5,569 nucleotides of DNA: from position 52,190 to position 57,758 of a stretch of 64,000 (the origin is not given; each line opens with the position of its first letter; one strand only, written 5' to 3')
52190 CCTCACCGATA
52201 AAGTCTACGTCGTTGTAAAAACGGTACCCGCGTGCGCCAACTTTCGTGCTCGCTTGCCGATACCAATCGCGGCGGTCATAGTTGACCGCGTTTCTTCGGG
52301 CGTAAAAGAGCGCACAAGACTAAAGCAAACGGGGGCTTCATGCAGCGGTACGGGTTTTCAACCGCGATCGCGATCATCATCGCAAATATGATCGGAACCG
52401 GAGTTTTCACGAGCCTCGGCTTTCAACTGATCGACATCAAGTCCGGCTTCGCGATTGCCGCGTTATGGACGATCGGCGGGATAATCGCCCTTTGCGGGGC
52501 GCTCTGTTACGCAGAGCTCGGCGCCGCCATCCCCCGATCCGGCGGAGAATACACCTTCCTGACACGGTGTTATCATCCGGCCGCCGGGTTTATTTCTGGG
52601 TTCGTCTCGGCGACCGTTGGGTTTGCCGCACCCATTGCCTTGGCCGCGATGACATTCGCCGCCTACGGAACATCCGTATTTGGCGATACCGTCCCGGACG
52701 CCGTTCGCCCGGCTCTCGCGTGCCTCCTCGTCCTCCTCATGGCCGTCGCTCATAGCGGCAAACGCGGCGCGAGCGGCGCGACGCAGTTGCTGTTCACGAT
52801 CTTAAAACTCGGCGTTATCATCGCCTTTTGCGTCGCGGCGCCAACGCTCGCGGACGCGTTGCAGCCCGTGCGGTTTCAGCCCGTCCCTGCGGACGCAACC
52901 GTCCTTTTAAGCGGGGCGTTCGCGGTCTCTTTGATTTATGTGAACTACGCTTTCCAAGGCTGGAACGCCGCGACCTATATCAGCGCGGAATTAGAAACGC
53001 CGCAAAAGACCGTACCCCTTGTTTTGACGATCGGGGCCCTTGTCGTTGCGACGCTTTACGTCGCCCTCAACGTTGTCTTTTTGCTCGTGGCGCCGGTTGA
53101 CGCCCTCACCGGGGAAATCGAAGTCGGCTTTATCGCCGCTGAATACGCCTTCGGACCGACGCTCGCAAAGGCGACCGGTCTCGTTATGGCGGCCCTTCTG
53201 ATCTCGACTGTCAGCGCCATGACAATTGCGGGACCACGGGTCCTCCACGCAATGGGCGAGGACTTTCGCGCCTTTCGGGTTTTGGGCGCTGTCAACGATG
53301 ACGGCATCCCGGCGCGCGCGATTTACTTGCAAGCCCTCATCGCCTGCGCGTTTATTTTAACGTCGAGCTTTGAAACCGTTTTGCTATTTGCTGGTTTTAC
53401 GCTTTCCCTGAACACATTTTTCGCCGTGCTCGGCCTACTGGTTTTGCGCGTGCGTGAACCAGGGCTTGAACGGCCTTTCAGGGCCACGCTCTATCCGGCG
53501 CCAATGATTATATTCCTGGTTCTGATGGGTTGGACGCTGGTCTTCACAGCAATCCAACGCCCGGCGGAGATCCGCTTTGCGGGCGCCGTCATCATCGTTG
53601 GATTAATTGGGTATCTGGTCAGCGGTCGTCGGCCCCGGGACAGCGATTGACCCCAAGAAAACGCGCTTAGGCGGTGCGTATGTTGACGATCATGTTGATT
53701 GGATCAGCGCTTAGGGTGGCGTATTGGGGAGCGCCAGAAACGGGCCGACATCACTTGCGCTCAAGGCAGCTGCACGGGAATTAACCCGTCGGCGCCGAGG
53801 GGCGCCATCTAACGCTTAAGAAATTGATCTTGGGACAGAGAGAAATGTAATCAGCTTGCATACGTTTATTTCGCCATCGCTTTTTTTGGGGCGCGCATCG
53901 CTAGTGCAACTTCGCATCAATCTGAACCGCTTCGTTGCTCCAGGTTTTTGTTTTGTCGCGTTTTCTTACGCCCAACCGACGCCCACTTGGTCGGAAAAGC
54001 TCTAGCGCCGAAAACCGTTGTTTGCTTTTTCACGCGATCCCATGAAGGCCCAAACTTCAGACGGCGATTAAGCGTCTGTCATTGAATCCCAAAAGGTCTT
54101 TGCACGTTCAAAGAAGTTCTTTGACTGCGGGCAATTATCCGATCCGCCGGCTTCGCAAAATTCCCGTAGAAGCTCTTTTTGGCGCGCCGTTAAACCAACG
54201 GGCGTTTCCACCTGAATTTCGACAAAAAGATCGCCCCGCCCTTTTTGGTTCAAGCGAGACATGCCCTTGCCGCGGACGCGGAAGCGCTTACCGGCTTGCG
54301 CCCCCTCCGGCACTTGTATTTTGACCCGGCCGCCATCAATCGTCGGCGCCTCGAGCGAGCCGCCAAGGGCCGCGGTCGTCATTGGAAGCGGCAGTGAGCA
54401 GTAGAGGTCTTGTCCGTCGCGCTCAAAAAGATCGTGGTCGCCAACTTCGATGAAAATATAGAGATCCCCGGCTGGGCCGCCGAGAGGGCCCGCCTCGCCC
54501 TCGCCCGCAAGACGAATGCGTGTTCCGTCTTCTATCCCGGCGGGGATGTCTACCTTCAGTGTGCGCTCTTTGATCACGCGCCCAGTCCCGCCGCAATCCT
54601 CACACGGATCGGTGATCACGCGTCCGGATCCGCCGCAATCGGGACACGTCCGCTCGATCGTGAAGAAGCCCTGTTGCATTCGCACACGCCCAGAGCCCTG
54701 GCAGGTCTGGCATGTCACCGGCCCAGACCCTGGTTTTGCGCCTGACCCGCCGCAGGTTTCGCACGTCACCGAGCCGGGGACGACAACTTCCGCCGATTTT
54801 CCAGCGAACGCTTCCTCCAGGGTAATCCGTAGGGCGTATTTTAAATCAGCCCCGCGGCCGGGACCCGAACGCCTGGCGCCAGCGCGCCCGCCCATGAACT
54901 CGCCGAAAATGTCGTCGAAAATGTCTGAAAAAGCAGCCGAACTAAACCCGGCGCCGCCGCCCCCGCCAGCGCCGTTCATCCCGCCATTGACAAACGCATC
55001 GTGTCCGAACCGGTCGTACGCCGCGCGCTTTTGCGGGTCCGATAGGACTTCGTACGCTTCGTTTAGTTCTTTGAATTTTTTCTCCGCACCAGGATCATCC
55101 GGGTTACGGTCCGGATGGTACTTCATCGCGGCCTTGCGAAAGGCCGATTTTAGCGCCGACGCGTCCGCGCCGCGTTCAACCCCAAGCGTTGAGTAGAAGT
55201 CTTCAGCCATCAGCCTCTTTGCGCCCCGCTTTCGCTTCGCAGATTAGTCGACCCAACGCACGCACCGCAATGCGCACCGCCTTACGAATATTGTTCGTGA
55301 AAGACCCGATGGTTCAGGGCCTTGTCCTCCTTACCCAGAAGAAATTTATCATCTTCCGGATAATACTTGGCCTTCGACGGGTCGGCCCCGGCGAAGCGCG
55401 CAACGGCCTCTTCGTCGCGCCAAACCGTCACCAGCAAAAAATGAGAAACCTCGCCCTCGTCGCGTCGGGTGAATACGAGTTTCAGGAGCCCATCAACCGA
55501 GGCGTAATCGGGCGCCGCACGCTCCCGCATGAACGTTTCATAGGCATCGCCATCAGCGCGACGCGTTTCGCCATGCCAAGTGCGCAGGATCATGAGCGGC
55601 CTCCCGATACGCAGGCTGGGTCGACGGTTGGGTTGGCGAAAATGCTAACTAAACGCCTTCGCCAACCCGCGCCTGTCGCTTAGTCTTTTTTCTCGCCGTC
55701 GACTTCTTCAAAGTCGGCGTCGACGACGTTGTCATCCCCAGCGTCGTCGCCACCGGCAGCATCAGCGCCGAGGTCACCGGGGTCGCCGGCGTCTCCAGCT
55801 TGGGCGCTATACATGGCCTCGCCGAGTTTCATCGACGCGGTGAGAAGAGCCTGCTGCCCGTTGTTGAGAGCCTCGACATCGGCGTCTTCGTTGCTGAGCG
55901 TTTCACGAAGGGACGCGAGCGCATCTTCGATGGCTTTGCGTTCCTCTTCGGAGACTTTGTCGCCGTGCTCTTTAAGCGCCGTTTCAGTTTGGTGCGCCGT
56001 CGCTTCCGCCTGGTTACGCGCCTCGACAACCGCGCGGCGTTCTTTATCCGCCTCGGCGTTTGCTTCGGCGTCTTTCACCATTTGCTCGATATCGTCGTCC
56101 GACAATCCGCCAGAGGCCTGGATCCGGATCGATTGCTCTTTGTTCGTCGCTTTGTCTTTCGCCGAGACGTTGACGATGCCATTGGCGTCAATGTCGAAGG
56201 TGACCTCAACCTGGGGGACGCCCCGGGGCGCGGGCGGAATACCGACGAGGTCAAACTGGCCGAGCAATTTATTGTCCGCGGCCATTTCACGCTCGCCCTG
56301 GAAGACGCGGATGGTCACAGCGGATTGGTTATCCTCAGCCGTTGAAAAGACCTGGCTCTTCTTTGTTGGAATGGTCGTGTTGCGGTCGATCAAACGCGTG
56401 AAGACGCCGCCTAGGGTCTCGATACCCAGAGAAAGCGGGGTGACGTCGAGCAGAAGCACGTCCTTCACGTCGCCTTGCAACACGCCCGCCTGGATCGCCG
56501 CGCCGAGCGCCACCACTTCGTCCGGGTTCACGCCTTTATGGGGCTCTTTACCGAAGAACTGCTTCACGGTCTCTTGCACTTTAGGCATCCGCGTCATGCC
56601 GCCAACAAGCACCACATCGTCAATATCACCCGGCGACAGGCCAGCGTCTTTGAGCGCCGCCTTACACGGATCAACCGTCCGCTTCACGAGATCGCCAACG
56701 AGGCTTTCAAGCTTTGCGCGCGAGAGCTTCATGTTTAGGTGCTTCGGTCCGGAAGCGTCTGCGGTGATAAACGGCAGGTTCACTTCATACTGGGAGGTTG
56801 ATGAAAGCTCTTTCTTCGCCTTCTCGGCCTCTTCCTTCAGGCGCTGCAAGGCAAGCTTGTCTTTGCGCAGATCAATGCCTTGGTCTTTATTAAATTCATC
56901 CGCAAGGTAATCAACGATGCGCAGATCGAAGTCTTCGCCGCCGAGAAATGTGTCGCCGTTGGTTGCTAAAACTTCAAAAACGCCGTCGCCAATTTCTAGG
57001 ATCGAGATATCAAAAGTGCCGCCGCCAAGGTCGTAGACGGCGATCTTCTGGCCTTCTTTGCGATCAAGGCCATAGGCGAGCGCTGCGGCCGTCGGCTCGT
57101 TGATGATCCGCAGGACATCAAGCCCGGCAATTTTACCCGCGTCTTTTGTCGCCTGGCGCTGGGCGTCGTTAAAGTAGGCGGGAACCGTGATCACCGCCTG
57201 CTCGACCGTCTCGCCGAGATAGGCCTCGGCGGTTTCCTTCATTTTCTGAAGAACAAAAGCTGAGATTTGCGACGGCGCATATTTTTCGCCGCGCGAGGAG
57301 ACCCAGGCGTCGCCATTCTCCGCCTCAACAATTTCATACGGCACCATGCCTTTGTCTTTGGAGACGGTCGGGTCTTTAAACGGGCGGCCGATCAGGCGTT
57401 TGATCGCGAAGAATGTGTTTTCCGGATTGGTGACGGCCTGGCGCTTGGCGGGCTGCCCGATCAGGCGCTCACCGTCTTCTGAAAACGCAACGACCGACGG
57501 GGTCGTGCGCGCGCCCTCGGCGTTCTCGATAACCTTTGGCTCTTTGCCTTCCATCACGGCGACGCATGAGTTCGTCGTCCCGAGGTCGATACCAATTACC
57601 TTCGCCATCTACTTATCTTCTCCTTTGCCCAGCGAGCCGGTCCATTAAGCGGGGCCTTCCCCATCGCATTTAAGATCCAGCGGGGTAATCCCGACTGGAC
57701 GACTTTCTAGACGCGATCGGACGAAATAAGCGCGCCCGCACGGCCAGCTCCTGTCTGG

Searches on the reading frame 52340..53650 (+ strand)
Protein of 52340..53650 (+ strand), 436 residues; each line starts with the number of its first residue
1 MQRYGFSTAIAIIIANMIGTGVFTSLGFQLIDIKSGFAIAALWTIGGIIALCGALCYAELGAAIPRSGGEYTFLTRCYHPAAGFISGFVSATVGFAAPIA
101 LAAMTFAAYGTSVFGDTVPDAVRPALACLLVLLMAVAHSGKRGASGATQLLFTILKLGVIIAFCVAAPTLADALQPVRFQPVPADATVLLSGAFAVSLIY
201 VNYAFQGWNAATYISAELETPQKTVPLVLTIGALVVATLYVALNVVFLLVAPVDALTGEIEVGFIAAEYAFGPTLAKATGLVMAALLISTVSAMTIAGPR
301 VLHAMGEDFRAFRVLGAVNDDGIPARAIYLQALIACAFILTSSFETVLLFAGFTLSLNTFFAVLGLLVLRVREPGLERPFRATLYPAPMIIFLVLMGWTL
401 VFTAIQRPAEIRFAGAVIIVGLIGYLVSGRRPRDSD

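Call 61: search_protein_families(library=pfam, proteins=[window:52340-53650:+], max_evalue=0.0001)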
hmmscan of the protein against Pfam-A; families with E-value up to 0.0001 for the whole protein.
window:52340-53650:+ (436 aa): 2 families
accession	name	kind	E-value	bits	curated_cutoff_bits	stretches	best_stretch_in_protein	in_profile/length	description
PF13520.12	AA_permease_2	-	8.1e-44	150.6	27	1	5-421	2-425/427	Amino acid permease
PF00324.27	AA_permease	-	6.9e-27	94.7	24.6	1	10-402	3-419/470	Amino acid permease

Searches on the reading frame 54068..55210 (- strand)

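Call 61: search_protein_families(library=pfam, proteins=[window:54068-55210:-], max_evalue=0.0001)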
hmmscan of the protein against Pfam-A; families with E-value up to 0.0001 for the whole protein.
window:54068-55210:- (380 aa): 3 families
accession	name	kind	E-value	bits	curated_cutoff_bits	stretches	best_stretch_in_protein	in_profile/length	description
PF01556.23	DnaJ_C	-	1.8e-49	168.1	26.6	1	124-337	2-152/152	DnaJ C terminal domain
PF00226.36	DnaJ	-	1.7e-27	95.7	27.8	1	4-66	1-63/63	DnaJ domain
PF00684.25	DnaJ_CXXCXGXG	-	1.7e-15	57.5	32.7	1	150-210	1-65/65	DnaJ central domain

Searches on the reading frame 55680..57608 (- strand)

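Call 17: search_protein_families(library=ncbifam, proteins=[window:55680-57608:-], max_evalue=0.00001)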
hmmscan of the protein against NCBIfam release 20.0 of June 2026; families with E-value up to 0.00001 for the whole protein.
window:55680-57608:- (642 aa): 13 families
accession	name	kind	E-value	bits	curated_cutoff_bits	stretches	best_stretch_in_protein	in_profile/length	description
NF001413.0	PRK00290.1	equivalog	0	1059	648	1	1-639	1-624/625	molecular chaperone DnaK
TIGR02350.1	prok_dnaK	equivalog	8.5e-298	988.7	822.55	1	3-600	1-595/596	molecular chaperone DnaK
NF009947.0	PRK13411.1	equivalog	7.1e-269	893.4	1002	1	1-604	1-604/662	molecular chaperone DnaK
NF009946.0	PRK13410.1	equivalog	2.7e-255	848.7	1019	1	1-589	1-591/669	molecular chaperone DnaK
NF003520.0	PRK05183.1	subfamily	2.8e-197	657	620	1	4-592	21-597/621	Fe-S protein assembly chaperone HscA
TIGR01991.1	HscA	equivalog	6.7e-195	649.1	708.55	1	4-593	1-578/600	Fe-S protein assembly chaperone HscA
NF002399.0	PRK01433.1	equivalog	4.7e-130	435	743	1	4-576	21-556/595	Fe-S protein assembly chaperone HscA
NF008673.0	PRK11678.1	equivalog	2.3e-22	79.5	331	2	116-209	130-231/450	molecular chaperone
NF010539.0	PRK13927.1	subfamily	4.7e-16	58.6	293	1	129-371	93-323/339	rod shape-determining protein MreB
NF011660.0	PRK15080.1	equivalog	8.6e-16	57.9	182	1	119-231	78-180/277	ethanolamine utilization protein EutJ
TIGR02529.1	EutJ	subfamily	1.1e-15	57.7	152.1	1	119-217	45-138/239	ethanolamine utilization protein EutJ family protein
TIGR00904.1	mreB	subfamily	1.7e-13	50.4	365.75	1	137-352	100-304/334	MreB/Mrl family cell shape determining protein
NF010540.1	PRK13929.1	exception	3e-13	49.6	515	1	117-372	78-322/334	rod-share determining protein MreBH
